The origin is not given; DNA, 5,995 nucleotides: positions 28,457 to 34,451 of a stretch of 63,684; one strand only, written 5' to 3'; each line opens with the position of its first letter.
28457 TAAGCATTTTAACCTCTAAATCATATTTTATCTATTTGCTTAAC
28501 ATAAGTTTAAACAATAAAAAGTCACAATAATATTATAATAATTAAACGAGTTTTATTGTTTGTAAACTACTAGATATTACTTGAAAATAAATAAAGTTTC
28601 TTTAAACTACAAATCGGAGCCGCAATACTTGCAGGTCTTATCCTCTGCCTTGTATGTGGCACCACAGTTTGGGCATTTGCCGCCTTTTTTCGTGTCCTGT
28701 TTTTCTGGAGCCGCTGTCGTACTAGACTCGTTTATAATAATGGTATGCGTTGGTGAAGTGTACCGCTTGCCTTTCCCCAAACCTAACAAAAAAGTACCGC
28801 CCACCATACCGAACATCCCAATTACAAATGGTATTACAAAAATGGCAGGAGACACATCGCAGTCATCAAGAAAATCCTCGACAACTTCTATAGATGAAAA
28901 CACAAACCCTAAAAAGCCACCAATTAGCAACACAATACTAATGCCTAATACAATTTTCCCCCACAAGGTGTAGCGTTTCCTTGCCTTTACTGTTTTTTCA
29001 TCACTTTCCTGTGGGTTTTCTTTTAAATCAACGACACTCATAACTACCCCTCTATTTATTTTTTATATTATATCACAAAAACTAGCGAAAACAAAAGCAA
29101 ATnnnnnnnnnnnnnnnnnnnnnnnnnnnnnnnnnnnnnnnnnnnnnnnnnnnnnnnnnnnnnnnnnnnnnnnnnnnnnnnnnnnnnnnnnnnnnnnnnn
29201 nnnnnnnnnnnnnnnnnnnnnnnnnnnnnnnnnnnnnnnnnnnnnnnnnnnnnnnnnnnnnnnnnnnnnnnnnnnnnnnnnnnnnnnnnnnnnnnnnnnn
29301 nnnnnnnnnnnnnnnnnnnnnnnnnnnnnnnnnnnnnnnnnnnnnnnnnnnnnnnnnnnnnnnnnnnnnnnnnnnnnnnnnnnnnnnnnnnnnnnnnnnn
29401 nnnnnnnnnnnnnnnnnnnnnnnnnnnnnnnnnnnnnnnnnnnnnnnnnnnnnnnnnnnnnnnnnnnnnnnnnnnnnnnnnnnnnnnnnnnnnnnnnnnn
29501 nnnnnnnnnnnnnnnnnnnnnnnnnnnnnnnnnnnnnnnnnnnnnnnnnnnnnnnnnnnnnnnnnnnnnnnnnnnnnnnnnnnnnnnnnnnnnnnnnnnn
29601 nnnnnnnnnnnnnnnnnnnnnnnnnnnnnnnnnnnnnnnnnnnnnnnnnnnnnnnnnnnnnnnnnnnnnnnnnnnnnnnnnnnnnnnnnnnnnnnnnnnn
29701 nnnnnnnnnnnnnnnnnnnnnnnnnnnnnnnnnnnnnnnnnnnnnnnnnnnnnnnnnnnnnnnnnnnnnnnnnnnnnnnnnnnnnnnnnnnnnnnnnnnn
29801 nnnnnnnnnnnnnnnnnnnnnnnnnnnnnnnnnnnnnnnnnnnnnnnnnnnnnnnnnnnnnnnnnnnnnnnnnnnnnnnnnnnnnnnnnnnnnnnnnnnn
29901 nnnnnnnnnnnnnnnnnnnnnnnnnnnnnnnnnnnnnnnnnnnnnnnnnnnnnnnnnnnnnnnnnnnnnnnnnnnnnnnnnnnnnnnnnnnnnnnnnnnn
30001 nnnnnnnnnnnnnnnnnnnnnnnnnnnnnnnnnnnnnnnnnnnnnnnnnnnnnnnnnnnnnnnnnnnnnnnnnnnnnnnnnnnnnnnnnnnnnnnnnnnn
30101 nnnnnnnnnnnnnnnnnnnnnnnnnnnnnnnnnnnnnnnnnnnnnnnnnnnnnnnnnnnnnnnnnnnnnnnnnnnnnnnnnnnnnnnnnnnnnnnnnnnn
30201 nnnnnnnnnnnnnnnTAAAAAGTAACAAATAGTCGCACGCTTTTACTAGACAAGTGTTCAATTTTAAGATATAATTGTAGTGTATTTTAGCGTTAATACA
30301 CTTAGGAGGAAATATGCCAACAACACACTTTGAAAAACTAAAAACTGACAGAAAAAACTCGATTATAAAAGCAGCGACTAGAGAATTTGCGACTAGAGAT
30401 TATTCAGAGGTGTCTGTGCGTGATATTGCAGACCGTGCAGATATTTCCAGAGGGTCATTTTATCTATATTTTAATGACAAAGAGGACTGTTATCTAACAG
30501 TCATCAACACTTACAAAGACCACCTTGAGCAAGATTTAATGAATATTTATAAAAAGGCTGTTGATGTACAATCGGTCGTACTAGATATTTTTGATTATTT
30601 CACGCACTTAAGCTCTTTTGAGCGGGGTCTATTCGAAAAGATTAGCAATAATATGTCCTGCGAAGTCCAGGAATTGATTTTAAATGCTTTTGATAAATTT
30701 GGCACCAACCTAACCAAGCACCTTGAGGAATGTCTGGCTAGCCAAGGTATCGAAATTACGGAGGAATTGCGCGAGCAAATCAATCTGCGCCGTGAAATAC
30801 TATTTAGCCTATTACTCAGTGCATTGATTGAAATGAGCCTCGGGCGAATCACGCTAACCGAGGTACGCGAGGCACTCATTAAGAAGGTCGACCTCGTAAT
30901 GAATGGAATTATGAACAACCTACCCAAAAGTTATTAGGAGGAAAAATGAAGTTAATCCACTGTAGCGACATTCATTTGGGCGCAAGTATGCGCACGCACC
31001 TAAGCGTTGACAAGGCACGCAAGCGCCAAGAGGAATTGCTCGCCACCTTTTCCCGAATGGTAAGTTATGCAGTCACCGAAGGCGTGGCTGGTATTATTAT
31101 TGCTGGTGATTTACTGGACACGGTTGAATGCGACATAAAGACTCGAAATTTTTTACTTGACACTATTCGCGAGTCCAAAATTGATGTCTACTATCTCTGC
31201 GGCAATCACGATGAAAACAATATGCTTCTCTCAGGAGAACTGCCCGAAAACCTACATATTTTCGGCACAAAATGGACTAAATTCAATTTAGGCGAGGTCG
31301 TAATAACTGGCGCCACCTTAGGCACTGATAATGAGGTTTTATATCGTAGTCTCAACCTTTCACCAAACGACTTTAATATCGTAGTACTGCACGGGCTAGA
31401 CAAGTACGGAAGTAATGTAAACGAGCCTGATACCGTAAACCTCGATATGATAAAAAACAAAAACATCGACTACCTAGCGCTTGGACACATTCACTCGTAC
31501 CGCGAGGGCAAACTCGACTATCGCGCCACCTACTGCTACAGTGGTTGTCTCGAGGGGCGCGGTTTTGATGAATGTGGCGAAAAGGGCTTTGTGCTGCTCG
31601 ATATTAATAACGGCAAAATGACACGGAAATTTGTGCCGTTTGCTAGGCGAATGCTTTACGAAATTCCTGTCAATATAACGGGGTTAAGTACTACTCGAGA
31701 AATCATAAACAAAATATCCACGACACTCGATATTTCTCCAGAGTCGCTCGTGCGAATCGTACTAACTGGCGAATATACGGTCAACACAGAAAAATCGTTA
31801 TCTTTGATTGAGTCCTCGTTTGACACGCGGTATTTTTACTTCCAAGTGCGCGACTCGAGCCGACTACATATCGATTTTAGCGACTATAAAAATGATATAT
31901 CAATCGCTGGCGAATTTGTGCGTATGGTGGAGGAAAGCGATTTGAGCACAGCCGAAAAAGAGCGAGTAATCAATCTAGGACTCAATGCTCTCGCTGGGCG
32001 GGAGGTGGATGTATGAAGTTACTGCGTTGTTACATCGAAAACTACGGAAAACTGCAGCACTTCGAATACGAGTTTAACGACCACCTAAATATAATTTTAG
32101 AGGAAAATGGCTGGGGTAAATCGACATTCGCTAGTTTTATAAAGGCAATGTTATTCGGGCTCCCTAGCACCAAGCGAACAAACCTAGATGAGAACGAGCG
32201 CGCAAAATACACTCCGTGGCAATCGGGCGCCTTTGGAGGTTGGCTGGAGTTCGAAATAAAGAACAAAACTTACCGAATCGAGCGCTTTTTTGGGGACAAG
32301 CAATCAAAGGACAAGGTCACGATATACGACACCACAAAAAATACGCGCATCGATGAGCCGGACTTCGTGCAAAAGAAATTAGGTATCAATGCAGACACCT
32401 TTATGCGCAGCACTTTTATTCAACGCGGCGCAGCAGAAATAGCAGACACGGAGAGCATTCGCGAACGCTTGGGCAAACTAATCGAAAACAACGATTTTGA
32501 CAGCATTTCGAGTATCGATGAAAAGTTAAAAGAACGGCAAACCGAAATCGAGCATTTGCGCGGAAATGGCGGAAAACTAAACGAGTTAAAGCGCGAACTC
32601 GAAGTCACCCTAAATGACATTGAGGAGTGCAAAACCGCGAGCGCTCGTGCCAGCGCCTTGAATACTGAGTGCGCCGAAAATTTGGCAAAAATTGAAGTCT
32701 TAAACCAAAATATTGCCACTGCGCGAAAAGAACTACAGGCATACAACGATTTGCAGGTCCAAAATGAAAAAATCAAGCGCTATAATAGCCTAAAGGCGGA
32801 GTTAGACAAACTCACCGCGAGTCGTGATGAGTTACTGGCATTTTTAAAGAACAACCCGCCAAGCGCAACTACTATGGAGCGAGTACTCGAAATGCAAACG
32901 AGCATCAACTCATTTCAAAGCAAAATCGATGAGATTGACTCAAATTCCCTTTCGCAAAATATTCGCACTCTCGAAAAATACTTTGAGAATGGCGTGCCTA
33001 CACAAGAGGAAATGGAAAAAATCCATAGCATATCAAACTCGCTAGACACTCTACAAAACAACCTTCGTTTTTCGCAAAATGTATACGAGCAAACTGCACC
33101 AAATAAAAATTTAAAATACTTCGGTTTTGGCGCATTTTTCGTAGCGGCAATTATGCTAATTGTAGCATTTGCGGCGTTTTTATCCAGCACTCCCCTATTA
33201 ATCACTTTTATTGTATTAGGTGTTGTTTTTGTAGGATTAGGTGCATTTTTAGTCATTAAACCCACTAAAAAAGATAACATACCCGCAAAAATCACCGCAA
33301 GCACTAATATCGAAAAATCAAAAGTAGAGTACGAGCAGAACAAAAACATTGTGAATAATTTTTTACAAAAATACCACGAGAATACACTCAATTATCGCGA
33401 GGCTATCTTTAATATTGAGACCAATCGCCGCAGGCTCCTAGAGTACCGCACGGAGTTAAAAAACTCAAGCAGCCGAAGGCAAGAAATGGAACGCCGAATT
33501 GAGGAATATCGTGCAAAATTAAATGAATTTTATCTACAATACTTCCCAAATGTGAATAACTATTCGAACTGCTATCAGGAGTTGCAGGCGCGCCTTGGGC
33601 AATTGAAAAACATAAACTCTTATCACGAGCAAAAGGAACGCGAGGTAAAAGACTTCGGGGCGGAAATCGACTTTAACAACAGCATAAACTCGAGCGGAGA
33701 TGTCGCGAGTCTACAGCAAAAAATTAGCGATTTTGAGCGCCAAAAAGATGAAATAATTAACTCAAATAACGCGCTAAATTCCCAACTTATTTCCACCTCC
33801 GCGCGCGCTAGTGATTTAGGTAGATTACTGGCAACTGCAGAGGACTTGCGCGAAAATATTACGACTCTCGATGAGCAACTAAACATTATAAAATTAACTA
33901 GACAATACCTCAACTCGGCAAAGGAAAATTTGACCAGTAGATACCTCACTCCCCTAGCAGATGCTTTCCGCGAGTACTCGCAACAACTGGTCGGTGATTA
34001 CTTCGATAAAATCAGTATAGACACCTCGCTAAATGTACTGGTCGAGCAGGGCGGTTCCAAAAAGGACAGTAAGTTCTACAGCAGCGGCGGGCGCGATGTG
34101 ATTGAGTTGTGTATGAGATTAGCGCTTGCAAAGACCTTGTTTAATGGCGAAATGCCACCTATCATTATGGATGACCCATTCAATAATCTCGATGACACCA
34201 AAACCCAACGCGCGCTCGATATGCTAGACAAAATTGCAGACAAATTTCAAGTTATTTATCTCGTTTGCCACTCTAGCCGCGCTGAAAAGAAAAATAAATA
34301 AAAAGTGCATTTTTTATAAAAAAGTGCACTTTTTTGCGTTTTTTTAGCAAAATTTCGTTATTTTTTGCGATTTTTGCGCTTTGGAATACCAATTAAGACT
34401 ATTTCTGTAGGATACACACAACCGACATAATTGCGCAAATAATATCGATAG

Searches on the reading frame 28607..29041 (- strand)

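Call 31: search_protein_families(library=pfam, proteins=[window:28607-29041:-], max_evalue=0.00001)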
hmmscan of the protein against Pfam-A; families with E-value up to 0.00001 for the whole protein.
window:28607-29041:- (144 aa): 2 families
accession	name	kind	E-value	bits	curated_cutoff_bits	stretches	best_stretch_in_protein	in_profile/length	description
PF13240.11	Zn_Ribbon_1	-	1.7e-06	28.1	25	1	122-144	1-23/23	zinc-ribbon domain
PF13248.11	Zn_ribbon_3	-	1.7e-06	27.7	27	1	122-144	4-26/26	zinc-ribbon domain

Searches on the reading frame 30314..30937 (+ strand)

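Call 31: search_protein_families(library=pfam, proteins=[window:30314-30937:+], max_evalue=0.00001)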
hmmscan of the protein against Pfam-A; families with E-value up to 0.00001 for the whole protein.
window:30314-30937:+ (207 aa): 1 family
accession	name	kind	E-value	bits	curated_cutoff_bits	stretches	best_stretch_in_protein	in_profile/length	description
PF00440.29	TetR_N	-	1e-15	57.7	24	1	17-61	1-45/47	Bacterial regulatory proteins, tetR family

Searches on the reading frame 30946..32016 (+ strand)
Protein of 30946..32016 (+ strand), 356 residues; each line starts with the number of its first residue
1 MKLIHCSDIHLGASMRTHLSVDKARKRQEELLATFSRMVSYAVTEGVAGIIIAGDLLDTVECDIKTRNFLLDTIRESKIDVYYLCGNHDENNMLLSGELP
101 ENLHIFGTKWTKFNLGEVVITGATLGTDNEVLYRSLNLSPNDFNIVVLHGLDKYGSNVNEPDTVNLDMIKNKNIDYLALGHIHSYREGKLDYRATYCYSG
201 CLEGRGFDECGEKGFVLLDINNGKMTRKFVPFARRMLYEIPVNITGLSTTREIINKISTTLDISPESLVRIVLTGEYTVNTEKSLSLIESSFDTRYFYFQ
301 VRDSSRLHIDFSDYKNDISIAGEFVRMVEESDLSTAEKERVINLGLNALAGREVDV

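Call 31: search_protein_families(library=pfam, proteins=[window:30946-32016:+], max_evalue=0.00001)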
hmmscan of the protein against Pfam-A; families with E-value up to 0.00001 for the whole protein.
window:30946-32016:+ (356 aa): 2 families
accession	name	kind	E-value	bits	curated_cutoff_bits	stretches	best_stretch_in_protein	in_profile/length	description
PF00149.33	Metallophos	-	4.7e-13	50.4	21.5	1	1-185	1-191/191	Calcineurin-like phosphoesterase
PF12850.12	Metallophos_2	-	7.4e-09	36.2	27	1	1-222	1-153/154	Calcineurin-like phosphoesterase superfamily domain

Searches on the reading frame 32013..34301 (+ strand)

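Call 31: search_protein_families(library=pfam, proteins=[window:32013-34301:+], max_evalue=0.00001)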
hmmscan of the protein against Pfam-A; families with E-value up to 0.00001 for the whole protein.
window:32013-34301:+ (762 aa): 1 family
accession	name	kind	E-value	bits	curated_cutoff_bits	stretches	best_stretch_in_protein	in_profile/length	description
PF02463.25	SMC_N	-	5e-06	26.6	40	0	455-754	135-199/220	RecF/RecN/SMC N terminal domain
